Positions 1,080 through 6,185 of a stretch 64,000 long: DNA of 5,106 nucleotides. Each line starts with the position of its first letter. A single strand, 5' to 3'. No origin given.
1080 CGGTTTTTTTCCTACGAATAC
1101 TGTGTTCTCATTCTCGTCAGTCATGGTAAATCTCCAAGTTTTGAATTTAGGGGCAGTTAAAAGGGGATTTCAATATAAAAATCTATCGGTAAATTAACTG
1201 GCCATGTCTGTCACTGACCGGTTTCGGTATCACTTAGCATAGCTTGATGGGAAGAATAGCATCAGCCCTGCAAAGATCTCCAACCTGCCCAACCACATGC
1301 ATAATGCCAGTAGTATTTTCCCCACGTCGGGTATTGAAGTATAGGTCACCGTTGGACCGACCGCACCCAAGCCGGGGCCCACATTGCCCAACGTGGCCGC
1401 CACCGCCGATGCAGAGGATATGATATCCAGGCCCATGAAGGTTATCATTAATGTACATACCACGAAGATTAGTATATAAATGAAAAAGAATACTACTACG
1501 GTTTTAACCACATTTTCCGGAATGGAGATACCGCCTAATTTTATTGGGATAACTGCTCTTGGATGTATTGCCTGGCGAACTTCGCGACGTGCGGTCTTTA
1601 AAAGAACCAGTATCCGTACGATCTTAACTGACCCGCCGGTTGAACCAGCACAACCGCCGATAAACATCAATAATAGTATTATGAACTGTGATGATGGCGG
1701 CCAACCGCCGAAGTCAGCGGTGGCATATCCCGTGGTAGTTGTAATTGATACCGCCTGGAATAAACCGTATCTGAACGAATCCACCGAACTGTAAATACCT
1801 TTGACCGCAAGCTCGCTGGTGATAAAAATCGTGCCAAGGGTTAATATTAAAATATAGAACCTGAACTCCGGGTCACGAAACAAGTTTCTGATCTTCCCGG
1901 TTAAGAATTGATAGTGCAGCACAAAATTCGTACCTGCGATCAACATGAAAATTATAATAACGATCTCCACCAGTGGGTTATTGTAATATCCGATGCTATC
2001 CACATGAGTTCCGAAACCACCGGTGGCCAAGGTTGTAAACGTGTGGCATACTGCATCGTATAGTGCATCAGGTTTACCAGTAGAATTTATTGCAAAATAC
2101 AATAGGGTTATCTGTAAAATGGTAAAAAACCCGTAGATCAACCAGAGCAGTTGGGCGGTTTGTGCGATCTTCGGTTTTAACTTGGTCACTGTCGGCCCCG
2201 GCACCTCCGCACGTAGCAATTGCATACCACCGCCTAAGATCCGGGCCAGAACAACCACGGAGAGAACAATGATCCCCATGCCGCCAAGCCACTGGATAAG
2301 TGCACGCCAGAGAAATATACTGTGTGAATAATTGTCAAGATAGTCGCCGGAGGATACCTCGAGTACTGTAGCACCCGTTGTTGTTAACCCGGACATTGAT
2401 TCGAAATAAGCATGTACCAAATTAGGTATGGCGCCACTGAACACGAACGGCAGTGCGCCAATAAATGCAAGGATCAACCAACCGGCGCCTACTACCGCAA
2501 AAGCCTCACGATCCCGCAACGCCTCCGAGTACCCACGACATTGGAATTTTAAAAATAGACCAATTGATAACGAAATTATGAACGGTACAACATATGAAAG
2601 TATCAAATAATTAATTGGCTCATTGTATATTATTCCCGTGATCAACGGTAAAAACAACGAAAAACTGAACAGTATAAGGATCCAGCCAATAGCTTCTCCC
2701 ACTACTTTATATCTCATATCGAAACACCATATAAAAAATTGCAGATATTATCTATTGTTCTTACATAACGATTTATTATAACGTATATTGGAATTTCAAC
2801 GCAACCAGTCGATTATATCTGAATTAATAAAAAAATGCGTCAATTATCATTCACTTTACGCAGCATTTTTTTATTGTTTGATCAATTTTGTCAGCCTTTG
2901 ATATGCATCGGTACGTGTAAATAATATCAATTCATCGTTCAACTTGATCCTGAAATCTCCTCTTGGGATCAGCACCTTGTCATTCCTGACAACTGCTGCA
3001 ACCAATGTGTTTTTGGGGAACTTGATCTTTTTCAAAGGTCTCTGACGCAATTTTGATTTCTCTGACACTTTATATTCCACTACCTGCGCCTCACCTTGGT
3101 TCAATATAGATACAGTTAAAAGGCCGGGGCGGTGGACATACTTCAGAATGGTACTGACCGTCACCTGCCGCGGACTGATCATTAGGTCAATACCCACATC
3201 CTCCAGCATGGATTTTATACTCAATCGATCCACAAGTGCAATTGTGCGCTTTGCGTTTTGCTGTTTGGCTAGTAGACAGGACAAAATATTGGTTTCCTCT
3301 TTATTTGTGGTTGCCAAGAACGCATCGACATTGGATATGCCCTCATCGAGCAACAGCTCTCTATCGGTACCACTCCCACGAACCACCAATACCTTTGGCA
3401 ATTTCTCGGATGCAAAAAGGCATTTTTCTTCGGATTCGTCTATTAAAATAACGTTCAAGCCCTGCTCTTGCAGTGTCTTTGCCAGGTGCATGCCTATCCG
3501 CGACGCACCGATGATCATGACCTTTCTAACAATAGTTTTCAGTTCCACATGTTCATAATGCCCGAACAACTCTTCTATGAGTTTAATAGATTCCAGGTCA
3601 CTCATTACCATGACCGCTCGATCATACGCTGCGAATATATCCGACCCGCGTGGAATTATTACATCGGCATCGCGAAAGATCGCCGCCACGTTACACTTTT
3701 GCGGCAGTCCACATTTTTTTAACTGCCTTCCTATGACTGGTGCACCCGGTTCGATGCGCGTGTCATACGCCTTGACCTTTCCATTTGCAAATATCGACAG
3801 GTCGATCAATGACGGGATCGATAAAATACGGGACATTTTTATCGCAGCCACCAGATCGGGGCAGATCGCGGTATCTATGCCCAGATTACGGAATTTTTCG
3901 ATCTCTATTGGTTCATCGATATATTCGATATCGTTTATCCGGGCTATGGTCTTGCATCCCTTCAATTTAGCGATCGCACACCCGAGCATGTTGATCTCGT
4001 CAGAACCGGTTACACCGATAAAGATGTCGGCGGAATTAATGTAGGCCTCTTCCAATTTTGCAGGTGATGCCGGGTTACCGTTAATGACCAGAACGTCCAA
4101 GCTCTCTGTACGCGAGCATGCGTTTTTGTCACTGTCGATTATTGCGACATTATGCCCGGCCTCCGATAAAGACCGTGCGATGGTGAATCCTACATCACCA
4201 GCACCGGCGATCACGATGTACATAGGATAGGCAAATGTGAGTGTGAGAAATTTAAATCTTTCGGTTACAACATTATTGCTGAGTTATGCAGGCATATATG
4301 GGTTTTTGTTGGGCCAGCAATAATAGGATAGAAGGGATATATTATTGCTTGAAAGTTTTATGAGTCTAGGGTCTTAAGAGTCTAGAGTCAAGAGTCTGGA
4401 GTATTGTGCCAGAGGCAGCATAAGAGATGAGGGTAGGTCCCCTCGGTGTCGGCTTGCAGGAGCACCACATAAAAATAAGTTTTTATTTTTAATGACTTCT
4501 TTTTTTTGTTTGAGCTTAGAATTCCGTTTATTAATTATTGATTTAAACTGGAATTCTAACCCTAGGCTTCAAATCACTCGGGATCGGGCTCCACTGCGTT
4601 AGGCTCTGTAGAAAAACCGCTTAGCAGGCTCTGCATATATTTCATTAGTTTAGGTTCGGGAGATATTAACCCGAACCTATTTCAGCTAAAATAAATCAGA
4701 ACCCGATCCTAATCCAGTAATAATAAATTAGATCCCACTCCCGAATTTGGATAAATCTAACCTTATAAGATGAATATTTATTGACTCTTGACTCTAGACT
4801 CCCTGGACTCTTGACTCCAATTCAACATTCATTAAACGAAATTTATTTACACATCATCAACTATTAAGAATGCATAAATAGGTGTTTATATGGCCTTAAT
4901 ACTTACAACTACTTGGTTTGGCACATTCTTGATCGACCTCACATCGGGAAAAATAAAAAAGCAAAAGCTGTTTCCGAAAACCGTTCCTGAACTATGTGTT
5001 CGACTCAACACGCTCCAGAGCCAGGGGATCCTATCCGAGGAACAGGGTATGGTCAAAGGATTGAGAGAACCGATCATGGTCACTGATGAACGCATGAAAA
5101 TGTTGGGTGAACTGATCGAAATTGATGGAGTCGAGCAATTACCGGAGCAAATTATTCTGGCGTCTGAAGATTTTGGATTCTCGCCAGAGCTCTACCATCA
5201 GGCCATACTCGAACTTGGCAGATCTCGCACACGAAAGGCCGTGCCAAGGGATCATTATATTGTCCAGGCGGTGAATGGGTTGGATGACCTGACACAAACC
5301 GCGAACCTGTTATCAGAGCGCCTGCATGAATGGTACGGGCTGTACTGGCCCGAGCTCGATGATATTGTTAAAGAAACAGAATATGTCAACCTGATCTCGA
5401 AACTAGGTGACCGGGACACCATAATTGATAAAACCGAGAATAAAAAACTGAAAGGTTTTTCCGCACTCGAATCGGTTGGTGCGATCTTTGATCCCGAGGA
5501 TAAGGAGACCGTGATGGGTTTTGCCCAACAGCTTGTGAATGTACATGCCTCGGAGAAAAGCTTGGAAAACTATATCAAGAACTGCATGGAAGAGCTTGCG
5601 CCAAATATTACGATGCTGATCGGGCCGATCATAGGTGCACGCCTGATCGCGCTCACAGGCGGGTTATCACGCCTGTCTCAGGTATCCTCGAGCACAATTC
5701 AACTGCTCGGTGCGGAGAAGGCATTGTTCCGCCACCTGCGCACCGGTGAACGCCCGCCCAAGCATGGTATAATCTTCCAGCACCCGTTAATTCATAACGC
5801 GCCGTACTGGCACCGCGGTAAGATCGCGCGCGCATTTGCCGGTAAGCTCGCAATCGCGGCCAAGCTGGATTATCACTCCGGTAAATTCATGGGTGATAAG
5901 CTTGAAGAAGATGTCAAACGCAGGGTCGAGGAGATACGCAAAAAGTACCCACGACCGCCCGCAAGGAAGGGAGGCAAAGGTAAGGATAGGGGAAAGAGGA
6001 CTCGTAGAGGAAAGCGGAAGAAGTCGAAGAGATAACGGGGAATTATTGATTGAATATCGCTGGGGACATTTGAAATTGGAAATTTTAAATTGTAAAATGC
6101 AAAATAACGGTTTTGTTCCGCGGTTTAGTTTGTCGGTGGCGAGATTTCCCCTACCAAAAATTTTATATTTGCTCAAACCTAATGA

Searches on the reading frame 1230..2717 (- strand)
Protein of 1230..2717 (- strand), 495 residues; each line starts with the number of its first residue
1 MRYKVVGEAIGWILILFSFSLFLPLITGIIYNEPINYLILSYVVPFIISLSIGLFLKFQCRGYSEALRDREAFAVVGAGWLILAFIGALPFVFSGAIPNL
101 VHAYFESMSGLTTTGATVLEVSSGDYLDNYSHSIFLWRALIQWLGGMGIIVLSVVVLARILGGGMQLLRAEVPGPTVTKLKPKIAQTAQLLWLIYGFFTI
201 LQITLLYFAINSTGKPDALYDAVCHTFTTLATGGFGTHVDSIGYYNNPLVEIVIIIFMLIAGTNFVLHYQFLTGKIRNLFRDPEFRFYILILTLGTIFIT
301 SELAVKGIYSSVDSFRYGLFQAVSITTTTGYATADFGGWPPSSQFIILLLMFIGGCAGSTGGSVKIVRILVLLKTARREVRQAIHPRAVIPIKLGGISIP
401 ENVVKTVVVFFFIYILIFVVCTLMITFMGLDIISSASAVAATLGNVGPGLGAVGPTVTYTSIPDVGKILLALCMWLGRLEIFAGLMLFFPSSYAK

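Call 27: search_protein_families(library=pfam, proteins=[window:1230-2717:-], max_evalue=0.00001)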
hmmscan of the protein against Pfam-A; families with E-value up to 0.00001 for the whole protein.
window:1230-2717:- (495 aa): 1 family
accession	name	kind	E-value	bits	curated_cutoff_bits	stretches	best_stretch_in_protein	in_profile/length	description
PF02386.22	TrkH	-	1.4e-78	265.1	27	1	46-489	9-491/502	Cation transport protein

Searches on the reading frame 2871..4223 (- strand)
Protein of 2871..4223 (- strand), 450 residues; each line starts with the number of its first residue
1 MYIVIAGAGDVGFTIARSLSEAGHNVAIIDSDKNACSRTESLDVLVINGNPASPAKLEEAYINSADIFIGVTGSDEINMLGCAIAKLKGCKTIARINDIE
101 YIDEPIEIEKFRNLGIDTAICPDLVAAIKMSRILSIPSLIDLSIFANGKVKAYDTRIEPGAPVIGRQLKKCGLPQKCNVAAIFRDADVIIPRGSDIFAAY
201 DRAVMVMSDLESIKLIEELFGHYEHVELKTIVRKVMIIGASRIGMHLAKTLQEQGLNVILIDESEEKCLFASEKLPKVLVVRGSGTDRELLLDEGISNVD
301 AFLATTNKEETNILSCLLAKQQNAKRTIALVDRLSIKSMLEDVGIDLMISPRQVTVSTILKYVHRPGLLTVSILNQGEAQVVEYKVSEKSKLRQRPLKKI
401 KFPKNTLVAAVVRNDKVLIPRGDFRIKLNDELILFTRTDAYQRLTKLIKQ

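Call 27: search_protein_families(library=pfam, proteins=[window:2871-4223:-], max_evalue=0.00001)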
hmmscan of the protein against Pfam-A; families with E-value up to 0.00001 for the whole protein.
window:2871-4223:- (450 aa): 14 families
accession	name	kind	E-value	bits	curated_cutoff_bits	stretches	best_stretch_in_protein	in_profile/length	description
PF02254.24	TrkA_N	-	4.9e-54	182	23.8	2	235-351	1-116/116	TrkA-N domain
PF02080.26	TrkA_C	-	1.9e-24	85.8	27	2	381-448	1-70/71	TrkA-C domain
PF13241.12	NAD_binding_7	-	2.3e-09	38.2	22.1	0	3-86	10-83/104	Putative NAD(P)-binding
PF03721.20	UDPG_MGDP_dh_N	-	1.3e-07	31.8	27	0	1-40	1-40/187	UDP-glucose/GDP-mannose dehydrogenase family, NAD binding domain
PF13478.12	XdhC_C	-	1.6e-07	32.3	29.7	0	235-318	1-65/125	XdhC Rossmann domain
PF03807.23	F420_oxidored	-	3.8e-07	31.1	21.6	0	3-34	2-35/94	NADP oxidoreductase coenzyme F420-dependent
PF07992.20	Pyr_redox_2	-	4.5e-07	30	26.1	0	234-289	2-54/291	Pyridine nucleotide-disulphide oxidoreductase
PF00070.33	Pyr_redox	-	7.8e-07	30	22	0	234-266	1-33/82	Pyridine nucleotide-disulphide oxidoreductase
PF02737.24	3HCDH_N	-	8e-07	29.6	22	0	234-277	1-44/180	3-hydroxyacyl-CoA dehydrogenase, NAD binding domain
PF01494.25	FAD_binding_3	-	9.5e-07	28.8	22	0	234-266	3-35/349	FAD binding domain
PF02826.25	2-Hacid_dh_C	-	1.2e-06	28.5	25.1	0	233-267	37-71/178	D-isomer specific 2-hydroxyacid dehydrogenase, NAD binding domain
PF02558.23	ApbA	-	1.6e-06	28.3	22.2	0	3-37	1-34/150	Ketopantoate reductase PanE/ApbA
PF01266.30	DAO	-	2.2e-06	27.9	27.9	0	3-37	2-36/353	FAD dependent oxidoreductase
PF00106.31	adh_short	-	9.6e-06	25.6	26.6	0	235-275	3-44/195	short chain dehydrogenase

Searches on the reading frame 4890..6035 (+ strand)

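Call 27: search_protein_families(library=pfam, proteins=[window:4890-6035:+], max_evalue=0.00001)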
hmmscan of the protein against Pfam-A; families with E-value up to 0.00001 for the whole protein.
window:4890-6035:+ (381 aa): 1 family
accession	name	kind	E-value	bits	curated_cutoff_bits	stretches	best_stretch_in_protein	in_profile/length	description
PF01798.23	Nop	-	5.1e-61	206.5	25.4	1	131-347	2-227/228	snoRNA binding domain, fibrillarin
